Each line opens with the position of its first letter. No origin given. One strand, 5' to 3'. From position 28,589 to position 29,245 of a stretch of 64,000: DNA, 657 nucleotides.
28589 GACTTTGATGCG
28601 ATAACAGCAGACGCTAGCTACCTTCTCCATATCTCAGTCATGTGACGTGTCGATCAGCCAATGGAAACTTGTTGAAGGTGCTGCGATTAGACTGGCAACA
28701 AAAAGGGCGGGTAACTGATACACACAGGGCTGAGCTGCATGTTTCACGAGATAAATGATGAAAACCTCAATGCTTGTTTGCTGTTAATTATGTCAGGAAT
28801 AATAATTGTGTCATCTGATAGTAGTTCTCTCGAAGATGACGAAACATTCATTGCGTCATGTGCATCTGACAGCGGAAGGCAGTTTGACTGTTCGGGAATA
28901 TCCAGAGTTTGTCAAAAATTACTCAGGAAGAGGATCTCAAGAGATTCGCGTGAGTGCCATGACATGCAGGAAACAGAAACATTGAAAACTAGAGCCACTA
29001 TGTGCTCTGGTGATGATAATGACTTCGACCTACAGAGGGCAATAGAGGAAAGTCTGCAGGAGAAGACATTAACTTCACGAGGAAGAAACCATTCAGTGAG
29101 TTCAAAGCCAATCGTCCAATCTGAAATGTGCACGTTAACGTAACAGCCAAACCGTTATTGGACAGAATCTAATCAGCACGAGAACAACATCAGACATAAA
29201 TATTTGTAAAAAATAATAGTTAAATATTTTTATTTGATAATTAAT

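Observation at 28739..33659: Gene encoding a SIM-UIM-SIM protein with a long C-terminal helical domain (RAP80-like N-terminus; SLF2/SIMC1-like overall)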

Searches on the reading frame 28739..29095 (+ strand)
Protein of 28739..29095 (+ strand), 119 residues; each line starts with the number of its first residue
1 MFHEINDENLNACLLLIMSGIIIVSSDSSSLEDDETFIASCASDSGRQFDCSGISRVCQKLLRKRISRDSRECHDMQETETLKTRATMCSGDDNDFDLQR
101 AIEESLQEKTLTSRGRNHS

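Call 70: predict_structure(protein=window:28739-29095:+)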
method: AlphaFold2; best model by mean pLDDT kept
length: 119 residues; sequences in the alignment: 1
mean_pLDDT: 46.6   pTM: 0.29
mean pLDDT of the five models: 46.6, 44.3, 42.4, 41.2, 40.2
residues with pLDDT >= 90: 0; 70-90: 0; 50-70: 35; < 50: 84
segments of 3 or more residues with pLDDT < 50: 1-4, 22-51, 66-102, 105-111
pLDDT, mean of each block of 10 residues (from residue 1): 49 57 43 44 42 53 50 43 39 43 48 49
secondary structure, 60 per line:
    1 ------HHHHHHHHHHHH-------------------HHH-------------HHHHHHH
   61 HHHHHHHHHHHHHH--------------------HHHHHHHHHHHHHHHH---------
elements in order: H7-18 H54-74 H95-110
